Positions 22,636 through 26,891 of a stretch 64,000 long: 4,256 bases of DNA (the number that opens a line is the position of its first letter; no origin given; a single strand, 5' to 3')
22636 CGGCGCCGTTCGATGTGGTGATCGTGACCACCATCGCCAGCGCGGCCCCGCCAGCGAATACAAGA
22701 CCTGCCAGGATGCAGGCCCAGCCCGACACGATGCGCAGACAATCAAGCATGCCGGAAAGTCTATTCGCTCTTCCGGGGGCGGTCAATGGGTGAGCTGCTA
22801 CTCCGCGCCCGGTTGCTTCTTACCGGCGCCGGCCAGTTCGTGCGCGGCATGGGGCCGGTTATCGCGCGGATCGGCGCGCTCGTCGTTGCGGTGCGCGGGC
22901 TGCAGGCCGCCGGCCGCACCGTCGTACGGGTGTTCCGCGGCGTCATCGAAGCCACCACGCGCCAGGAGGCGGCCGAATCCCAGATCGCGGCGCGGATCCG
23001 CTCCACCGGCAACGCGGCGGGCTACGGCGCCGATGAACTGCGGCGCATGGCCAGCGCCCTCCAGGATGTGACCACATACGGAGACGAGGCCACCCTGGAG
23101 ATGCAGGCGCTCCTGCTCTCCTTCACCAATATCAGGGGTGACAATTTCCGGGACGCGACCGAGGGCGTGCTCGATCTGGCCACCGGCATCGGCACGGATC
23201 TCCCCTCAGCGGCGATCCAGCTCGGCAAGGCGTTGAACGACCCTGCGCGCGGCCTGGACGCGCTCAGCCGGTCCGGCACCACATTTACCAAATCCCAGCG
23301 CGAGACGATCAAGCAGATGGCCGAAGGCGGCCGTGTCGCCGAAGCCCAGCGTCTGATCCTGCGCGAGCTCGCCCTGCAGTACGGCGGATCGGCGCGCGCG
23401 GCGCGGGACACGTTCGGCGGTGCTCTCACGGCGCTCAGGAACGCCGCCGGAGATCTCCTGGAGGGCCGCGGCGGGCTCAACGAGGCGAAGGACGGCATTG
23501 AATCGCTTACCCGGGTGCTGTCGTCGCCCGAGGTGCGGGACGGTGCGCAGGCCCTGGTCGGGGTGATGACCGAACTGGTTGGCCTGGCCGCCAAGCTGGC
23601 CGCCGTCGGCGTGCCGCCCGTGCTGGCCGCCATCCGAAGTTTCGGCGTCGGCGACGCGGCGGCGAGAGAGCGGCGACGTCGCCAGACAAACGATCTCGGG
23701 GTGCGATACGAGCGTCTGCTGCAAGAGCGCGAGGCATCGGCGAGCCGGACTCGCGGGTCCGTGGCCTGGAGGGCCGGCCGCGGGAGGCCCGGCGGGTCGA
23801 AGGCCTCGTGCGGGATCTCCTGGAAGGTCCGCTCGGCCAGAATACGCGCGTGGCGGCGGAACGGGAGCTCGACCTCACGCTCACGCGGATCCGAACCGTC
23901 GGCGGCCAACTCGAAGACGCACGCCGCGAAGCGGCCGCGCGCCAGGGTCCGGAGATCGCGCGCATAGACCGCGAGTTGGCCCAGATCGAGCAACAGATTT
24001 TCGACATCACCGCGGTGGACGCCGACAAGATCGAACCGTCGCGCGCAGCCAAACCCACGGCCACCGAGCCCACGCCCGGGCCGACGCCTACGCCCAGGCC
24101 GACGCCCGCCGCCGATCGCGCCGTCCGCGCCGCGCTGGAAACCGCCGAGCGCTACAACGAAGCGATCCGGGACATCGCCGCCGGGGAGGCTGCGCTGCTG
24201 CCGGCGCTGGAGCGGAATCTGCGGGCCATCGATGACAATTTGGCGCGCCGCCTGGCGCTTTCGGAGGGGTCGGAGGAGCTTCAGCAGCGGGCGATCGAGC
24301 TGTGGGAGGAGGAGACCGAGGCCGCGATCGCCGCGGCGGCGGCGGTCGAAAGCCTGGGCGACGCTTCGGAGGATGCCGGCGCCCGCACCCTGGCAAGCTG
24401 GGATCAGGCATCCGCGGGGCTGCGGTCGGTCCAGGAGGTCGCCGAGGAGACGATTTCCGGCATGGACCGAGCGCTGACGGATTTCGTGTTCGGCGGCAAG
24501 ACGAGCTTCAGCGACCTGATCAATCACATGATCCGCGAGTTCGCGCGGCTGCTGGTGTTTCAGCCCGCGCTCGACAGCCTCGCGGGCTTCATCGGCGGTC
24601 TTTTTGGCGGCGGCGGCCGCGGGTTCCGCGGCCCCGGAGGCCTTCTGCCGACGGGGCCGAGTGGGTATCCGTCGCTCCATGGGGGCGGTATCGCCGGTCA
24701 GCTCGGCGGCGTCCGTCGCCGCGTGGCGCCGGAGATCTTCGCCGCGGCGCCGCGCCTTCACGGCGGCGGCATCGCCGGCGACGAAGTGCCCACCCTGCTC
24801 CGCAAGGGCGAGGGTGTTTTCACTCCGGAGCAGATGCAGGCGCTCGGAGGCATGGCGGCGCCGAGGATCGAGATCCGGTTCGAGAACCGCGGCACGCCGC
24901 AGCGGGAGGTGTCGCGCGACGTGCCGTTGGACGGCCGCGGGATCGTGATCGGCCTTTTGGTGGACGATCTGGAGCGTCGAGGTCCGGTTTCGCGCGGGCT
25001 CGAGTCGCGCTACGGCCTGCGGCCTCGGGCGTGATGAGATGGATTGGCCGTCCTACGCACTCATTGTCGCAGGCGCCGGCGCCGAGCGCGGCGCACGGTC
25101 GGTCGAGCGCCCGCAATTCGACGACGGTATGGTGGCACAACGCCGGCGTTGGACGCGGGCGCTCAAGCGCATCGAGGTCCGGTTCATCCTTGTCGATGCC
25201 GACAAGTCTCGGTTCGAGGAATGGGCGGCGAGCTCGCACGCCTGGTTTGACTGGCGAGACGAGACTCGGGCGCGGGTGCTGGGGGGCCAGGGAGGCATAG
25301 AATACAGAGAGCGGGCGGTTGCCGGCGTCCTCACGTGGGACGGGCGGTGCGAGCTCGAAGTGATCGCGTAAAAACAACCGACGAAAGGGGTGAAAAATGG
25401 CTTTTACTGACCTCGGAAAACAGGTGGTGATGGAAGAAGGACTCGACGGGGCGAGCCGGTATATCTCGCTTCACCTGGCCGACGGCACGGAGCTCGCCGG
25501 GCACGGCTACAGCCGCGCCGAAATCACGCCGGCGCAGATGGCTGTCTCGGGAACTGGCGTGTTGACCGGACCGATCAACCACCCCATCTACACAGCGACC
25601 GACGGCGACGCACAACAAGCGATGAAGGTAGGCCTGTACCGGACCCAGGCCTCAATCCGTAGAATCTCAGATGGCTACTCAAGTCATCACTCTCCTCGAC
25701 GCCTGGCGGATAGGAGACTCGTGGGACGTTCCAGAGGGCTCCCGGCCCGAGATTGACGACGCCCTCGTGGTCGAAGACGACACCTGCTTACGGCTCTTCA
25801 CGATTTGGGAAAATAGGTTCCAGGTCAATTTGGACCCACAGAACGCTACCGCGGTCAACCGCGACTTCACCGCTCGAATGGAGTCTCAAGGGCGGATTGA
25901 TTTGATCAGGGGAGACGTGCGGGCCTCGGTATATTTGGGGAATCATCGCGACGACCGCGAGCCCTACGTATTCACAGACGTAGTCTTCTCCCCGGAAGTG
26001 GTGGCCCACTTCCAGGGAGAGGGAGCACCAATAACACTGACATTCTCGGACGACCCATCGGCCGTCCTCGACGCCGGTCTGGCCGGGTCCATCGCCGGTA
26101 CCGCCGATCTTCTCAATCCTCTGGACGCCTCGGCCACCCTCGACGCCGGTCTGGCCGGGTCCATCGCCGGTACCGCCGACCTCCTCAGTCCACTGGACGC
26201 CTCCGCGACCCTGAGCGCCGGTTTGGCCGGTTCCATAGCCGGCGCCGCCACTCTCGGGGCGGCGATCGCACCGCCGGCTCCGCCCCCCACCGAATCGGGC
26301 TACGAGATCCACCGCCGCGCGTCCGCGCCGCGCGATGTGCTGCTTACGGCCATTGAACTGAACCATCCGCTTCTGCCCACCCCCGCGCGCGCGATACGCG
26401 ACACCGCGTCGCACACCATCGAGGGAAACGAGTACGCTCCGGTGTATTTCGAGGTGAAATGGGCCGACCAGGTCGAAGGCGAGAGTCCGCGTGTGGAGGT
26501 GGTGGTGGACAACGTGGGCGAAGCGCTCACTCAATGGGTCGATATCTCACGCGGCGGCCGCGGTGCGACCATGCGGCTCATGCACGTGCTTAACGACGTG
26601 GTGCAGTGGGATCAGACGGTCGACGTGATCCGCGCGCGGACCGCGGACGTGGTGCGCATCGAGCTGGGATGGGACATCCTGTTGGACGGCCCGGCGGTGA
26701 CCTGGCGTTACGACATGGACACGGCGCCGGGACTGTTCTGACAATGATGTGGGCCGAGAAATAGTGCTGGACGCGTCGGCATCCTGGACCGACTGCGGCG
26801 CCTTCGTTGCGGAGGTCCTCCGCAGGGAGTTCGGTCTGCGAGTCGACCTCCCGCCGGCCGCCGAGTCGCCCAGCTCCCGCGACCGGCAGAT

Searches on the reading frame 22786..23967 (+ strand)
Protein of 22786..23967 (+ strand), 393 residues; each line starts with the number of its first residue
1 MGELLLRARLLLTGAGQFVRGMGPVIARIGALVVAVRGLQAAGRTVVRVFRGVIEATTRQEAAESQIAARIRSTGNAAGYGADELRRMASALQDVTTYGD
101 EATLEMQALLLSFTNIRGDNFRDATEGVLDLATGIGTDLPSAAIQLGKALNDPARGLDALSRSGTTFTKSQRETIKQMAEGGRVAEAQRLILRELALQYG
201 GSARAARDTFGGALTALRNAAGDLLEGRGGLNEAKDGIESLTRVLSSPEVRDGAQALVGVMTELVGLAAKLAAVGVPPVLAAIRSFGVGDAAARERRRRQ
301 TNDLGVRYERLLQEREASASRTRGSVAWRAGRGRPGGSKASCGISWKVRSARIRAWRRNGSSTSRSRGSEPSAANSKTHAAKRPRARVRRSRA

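Call 35: search_protein_families(library=pfam, proteins=[window:22786-23967:+], max_evalue=0.001)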
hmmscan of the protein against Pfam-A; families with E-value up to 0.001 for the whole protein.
window:22786-23967:+ (393 aa): 1 family
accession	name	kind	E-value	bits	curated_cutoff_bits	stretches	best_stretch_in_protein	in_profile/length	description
PF06791.18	TMP_2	-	9.3e-12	45.5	30.2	1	21-176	54-208/208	Prophage tail length tape measure protein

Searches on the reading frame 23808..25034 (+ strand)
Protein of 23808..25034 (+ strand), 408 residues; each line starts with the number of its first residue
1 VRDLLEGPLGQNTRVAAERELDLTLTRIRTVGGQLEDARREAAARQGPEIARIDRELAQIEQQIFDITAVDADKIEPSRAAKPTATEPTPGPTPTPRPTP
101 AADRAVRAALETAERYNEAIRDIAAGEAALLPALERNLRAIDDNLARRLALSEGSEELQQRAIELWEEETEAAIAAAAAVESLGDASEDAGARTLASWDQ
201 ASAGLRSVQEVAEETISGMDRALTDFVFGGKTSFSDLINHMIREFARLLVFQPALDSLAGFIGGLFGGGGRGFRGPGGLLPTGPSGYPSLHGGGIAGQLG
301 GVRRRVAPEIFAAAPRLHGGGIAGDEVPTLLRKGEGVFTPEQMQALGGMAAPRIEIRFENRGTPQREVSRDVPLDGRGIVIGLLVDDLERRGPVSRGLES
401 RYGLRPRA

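Call 36: search_protein_families(library=pfam, proteins=[window:23808-25034:+], max_evalue=0.001)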
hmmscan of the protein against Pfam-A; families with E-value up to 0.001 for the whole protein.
window:23808-25034:+ (408 aa): 1 family
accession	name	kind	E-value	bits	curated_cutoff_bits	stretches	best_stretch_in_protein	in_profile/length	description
PF09718.15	Tape_meas_lam_C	-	7.5e-09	36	23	1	199-250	16-67/76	Lambda phage tail tape-measure protein (Tape_meas_lam_C)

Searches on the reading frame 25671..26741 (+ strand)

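Call 36: search_protein_families(library=pfam, proteins=[window:25671-26741:+], max_evalue=0.001)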
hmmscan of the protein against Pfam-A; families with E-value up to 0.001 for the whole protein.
window:25671-26741:+ (356 aa): 1 family
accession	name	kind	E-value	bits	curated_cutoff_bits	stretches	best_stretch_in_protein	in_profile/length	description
PF08875.16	DUF1833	-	2.8e-09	37.1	21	1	217-346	8-149/150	Domain of unknown function (DUF1833)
